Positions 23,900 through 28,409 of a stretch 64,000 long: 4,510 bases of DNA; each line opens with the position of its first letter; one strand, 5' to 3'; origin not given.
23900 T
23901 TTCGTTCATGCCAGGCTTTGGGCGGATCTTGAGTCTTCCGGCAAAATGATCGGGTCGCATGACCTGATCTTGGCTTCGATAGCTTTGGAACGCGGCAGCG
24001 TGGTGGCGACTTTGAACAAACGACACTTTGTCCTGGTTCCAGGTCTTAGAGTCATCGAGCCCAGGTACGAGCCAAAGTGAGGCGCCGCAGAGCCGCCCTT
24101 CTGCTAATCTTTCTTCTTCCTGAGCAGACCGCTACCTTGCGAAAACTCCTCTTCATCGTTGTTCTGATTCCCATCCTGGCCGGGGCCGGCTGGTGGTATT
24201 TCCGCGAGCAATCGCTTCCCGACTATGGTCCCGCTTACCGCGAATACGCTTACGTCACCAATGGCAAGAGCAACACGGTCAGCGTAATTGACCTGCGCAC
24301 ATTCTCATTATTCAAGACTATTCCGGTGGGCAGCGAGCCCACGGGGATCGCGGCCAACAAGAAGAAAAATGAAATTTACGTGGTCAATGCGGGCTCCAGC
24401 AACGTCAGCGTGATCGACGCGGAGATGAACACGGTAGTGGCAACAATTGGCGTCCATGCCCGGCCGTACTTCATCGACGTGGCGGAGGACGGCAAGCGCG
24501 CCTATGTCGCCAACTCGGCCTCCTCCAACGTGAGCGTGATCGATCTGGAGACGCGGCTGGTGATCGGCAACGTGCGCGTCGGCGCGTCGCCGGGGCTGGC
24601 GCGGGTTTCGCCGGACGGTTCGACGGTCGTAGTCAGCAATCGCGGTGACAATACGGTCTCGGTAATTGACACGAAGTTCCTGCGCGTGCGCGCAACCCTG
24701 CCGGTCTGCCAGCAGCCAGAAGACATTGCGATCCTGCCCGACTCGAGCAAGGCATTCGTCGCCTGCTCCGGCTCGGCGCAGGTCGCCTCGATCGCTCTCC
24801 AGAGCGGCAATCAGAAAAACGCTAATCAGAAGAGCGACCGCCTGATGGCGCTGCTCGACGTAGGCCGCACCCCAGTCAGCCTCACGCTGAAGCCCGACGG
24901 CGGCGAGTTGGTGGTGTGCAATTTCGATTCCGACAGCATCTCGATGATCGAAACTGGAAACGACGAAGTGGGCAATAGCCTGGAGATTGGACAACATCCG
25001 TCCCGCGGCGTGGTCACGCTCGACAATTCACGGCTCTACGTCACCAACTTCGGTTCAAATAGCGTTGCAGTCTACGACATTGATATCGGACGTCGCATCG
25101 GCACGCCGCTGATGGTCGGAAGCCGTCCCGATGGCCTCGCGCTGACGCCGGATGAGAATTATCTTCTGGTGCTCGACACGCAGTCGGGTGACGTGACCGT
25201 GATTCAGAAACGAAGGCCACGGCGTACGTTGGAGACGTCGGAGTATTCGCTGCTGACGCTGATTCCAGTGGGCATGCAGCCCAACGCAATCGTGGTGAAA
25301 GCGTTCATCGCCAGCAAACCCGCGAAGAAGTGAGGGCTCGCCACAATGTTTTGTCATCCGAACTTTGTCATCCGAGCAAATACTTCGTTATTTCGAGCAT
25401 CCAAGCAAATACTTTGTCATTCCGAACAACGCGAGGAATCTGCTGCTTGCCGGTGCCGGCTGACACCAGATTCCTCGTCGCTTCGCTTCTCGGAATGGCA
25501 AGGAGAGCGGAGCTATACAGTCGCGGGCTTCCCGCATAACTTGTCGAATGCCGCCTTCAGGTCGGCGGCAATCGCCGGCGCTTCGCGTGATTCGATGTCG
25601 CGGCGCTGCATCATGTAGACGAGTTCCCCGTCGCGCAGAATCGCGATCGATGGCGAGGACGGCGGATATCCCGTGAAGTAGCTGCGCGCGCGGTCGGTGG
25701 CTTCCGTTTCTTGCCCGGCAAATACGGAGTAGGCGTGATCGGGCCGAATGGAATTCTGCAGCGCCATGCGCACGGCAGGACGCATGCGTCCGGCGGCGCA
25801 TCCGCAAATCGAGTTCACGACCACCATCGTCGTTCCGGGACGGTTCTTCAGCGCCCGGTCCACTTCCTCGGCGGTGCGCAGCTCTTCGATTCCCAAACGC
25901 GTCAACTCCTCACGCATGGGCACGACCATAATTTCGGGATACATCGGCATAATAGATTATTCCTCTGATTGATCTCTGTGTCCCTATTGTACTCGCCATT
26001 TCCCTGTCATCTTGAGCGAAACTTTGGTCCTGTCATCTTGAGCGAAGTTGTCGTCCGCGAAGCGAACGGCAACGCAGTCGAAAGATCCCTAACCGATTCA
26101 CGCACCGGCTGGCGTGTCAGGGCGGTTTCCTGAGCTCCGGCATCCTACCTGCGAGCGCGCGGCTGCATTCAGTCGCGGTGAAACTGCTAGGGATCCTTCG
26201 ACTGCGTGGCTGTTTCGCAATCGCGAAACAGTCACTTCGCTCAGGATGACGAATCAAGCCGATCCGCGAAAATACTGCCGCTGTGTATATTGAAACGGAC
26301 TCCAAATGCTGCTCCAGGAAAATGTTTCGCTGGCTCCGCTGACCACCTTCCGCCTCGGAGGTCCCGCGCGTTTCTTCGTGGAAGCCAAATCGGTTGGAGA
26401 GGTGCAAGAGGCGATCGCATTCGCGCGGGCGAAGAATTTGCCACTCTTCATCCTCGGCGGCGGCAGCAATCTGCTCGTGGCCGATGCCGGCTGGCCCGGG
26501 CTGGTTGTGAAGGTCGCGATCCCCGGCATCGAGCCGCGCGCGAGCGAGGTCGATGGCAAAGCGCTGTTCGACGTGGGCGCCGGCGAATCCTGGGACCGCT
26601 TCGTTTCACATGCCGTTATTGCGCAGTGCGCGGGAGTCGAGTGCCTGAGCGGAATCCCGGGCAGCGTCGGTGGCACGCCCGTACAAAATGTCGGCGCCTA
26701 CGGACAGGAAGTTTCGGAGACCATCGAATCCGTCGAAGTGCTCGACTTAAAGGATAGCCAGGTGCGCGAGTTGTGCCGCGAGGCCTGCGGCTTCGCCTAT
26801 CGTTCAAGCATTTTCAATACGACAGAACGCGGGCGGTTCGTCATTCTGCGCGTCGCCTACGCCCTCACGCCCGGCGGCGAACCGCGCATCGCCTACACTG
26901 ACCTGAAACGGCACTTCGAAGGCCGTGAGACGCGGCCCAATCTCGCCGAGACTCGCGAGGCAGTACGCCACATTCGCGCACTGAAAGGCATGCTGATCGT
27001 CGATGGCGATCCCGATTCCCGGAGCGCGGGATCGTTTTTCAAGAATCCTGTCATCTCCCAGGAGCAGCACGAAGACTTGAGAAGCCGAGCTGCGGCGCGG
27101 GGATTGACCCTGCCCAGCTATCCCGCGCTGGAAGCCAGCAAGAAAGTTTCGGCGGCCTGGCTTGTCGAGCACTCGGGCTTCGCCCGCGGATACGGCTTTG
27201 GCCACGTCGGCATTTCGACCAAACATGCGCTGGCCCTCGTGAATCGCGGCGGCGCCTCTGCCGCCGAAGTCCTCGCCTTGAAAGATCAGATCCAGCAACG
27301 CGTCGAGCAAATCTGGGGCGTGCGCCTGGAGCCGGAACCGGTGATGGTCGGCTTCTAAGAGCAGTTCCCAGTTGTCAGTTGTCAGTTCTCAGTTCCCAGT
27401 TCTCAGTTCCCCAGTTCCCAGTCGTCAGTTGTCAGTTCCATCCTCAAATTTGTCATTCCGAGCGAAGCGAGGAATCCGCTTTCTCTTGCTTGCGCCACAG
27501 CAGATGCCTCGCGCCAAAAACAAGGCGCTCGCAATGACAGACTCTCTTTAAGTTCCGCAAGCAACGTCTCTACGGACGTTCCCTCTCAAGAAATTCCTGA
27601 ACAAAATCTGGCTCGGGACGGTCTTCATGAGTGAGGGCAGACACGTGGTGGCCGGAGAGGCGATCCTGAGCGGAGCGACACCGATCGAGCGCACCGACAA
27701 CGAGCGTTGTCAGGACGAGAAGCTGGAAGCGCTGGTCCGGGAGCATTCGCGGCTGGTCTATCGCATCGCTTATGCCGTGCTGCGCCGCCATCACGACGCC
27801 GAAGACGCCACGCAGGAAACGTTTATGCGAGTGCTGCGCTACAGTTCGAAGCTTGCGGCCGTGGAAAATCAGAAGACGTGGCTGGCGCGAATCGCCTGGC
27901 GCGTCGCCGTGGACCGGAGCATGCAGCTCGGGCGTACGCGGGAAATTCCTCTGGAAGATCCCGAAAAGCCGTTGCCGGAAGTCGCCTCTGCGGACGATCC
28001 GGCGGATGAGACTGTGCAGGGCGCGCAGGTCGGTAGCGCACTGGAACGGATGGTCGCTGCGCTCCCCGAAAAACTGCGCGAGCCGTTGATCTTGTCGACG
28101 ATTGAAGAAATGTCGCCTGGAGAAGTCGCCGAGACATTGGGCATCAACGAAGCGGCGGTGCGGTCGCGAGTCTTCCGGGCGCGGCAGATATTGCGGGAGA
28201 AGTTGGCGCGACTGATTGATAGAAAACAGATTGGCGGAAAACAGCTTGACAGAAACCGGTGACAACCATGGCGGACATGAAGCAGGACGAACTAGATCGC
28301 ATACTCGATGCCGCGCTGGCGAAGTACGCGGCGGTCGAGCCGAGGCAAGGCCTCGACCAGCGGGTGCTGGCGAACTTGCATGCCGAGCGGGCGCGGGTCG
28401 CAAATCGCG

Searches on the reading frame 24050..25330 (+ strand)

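Call 69: search_protein_families(library=pfam, proteins=[window:24050-25330:+], max_evalue=0.0001)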
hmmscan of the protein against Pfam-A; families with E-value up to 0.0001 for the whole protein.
window:24050-25330:+ (427 aa): 7 families
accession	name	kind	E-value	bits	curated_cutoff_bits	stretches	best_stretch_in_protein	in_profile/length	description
PF10282.15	Lactonase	-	5.5e-18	65.7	21.7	0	322-393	251-326/344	Lactonase, 7-bladed beta-propeller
PF21783.3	YNCE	-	3.8e-16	59.8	27.1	2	152-345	43-228/339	YNCE-like beta-propeller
PF25174.1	Beta-prop_THOC3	-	1.9e-12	47.2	305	1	150-257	60-165/272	THOC3 beta-propeller domain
PF02239.22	Cytochrom_D1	-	1.5e-07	30.7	25.5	1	107-316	5-214/368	Cytochrome D1 heme domain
PF01436.27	NHL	-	1.8e-06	28.2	20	0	96-121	3-27/28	NHL repeat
PF23414.1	Beta-prop_EML_2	-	2.2e-06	27.7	90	0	149-240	10-101/266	Echinoderm microtubule-associated protein second beta-propeller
PF25168.1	Beta-prop_WDR36-Utp21_2nd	-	8.4e-05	22.5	84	0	68-198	172-301/335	WDR36/Utp21 second beta-propeller domain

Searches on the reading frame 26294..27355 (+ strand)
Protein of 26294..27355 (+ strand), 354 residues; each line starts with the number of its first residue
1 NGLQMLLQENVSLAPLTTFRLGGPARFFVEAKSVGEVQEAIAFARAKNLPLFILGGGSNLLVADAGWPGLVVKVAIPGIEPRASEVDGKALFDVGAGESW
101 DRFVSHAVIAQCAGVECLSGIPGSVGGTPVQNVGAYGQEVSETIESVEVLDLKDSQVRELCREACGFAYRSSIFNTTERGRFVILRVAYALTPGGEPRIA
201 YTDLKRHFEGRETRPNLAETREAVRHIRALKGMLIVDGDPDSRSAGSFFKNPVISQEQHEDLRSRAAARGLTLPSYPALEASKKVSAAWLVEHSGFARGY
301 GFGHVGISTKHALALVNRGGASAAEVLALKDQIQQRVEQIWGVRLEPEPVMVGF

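Call 69: search_protein_families(library=pfam, proteins=[window:26294-27355:+], max_evalue=0.0001)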
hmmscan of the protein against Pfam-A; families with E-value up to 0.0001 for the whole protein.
window:26294-27355:+ (354 aa): 2 families
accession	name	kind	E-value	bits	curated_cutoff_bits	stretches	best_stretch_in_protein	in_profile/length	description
PF02873.21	MurB_C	-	9.7e-25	87.1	27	1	222-352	4-99/99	UDP-N-acetylenolpyruvoylglucosamine reductase, C-terminal domain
PF01565.28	FAD_binding_4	-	4.3e-22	78.8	26.4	1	27-158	3-136/139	FAD binding domain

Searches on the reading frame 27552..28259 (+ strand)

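Call 59: search_protein_families(library=pfam, proteins=[window:27552-28259:+], max_evalue=0.001)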
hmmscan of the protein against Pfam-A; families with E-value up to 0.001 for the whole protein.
window:27552-28259:+ (236 aa): 3 families
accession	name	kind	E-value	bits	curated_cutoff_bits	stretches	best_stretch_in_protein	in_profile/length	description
PF08281.18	Sigma70_r4_2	-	1.5e-14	53.8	25.7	1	163-212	3-52/54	Sigma-70, region 4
PF04542.20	Sigma70_r2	-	1.8e-14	53.7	24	1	61-125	1-67/71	Sigma-70 region 2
PF04545.22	Sigma70_r4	-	3.6e-07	30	24.1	1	169-216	3-50/50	Sigma-70, region 4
